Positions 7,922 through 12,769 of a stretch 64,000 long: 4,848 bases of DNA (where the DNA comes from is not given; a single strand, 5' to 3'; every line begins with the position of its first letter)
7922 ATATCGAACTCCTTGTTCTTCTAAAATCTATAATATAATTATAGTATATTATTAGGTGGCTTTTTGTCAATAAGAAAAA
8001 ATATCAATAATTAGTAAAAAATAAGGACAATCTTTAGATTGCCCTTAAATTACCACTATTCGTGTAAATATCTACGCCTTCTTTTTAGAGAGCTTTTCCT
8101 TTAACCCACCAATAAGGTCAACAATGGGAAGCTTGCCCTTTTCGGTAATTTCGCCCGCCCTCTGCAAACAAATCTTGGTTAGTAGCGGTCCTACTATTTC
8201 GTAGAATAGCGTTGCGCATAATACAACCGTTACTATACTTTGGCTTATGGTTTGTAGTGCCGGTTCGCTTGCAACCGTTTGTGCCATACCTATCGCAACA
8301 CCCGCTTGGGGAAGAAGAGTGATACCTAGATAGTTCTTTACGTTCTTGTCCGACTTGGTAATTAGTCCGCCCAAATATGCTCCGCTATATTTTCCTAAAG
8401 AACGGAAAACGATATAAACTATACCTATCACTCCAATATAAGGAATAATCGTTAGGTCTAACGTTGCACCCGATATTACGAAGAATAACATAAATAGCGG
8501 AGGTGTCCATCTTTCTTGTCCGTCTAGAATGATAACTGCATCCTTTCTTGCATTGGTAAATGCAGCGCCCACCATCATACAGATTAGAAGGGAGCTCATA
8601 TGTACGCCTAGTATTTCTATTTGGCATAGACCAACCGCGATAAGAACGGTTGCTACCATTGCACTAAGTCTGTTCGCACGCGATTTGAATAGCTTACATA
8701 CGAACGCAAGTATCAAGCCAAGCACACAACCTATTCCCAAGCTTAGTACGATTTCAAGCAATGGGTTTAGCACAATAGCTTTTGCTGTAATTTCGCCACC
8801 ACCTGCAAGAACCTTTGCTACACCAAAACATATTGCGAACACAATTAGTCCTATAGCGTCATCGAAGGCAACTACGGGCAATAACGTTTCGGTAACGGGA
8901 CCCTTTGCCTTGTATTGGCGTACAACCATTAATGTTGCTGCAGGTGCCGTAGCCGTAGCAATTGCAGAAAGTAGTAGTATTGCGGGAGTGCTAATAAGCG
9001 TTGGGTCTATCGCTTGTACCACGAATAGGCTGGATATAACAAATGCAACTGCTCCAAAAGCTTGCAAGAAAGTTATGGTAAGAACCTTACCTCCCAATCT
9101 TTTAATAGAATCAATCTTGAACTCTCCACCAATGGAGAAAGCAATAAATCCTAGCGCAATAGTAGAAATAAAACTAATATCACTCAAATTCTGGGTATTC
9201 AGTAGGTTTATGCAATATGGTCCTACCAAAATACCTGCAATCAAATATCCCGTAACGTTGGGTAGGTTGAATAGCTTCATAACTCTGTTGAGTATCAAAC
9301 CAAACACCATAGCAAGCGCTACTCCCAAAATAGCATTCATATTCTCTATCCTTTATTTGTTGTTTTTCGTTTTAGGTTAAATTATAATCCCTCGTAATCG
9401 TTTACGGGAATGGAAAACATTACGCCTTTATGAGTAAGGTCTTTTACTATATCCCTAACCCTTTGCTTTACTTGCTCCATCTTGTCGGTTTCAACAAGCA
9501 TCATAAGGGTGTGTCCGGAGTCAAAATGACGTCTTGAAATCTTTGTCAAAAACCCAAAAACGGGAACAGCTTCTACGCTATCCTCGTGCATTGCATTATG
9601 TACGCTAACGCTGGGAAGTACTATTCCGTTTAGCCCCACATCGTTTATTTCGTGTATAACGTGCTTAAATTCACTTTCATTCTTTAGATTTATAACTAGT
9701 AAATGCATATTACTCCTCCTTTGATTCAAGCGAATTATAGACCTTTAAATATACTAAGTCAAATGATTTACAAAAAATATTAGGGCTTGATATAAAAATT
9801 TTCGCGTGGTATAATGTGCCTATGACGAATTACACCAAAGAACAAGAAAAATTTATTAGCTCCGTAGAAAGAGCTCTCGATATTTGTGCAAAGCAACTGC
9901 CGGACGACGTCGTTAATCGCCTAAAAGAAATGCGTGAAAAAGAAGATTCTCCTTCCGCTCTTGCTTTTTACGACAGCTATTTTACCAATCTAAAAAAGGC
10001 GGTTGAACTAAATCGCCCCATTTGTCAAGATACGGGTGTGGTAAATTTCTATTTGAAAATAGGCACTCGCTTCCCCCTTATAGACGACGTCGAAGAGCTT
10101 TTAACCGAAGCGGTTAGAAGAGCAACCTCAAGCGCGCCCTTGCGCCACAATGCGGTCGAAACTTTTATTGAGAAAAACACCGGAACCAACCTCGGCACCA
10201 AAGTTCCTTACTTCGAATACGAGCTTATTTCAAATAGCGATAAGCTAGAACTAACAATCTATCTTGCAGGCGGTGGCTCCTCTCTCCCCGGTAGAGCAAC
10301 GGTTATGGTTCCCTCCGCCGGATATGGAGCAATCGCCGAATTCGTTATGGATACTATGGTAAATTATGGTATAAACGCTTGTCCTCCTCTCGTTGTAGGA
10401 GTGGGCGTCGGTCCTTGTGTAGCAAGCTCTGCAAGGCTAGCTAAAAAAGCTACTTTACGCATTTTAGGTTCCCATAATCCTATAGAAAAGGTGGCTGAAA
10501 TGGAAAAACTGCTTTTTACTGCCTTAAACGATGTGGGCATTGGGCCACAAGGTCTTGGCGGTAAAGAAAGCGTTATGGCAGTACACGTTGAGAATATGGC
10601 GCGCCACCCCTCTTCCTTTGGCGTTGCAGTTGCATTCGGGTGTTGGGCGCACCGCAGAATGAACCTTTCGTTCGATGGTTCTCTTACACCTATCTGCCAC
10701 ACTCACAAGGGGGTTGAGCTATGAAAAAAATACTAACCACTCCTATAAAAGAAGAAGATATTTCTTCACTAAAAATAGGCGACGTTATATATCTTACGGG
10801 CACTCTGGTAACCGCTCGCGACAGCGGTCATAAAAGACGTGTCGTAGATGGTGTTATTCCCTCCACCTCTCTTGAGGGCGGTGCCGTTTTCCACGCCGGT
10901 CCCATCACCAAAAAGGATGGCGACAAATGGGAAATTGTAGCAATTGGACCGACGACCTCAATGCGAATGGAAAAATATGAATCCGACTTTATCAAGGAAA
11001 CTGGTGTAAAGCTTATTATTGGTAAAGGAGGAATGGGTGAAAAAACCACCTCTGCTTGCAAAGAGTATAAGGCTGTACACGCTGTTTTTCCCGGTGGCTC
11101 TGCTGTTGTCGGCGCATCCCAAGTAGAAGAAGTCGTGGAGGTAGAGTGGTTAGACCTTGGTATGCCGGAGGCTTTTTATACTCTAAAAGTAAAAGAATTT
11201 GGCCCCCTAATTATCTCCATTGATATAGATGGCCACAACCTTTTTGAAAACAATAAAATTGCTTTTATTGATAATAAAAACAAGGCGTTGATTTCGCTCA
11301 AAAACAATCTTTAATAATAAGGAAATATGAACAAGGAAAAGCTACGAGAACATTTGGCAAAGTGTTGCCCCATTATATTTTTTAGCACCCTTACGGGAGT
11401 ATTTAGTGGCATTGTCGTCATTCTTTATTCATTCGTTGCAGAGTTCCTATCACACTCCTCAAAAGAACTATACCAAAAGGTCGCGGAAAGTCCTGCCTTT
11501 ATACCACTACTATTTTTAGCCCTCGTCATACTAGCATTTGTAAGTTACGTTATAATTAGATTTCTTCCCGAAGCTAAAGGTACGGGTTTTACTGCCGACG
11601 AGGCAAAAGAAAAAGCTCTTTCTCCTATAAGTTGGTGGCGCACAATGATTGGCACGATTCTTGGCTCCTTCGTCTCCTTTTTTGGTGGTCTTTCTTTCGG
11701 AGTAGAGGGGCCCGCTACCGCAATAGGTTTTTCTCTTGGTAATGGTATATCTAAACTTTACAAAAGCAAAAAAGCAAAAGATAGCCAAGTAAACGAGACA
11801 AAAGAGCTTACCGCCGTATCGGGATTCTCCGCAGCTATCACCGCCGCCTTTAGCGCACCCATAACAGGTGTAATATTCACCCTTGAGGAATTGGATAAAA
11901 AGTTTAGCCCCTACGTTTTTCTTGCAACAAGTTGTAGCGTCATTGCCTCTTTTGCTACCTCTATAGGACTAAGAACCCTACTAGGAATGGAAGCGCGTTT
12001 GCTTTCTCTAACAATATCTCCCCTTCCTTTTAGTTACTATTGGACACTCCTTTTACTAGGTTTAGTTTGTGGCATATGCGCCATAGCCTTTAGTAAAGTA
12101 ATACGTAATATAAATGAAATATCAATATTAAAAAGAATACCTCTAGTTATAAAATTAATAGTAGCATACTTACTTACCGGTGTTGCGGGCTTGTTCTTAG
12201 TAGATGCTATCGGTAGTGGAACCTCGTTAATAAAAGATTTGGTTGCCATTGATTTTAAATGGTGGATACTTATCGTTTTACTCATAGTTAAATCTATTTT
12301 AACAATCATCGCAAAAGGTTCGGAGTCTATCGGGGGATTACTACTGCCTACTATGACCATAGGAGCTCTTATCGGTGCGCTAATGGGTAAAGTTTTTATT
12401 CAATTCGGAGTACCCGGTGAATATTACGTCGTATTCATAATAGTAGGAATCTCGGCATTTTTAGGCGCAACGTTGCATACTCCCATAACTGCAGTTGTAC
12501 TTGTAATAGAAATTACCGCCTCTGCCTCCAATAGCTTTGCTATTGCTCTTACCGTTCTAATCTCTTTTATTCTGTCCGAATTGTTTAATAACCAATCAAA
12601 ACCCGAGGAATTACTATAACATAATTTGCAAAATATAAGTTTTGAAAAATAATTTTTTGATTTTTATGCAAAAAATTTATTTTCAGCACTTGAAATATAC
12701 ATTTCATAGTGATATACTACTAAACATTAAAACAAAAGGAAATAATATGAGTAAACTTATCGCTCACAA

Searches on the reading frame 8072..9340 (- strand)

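Call 78: search_protein_families(library=pfam, proteins=[window:8072-9340:-], max_evalue=0.00001)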
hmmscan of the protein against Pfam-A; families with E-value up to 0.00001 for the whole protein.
window:8072-9340:- (422 aa): 1 family
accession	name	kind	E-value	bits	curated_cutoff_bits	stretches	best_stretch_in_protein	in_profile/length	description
PF00999.27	Na_H_Exchanger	-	1.1e-30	107.2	26.2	1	10-390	4-371/375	Sodium/hydrogen exchanger, transmembrane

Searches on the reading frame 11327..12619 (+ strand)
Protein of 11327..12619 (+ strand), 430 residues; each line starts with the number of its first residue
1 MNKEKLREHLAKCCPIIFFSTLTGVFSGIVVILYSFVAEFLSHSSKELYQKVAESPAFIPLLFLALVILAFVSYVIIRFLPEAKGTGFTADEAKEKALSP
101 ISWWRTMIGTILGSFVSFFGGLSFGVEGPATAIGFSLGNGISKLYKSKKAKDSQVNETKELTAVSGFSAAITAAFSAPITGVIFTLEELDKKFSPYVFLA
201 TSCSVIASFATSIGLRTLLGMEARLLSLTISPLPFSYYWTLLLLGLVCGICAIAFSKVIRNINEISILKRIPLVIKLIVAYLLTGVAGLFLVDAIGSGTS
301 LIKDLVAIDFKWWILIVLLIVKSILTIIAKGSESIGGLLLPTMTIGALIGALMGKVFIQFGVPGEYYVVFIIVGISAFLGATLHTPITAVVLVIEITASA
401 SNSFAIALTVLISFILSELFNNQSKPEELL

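Call 78: search_protein_families(library=pfam, proteins=[window:11327-12619:+], max_evalue=0.00001)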
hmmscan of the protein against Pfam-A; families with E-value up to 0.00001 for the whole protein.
window:11327-12619:+ (430 aa): 1 family
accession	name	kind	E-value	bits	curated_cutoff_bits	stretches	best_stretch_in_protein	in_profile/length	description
PF00654.25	Voltage_CLC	-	1.5e-62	212.2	24.8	1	69-417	2-345/346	Voltage gated chloride channel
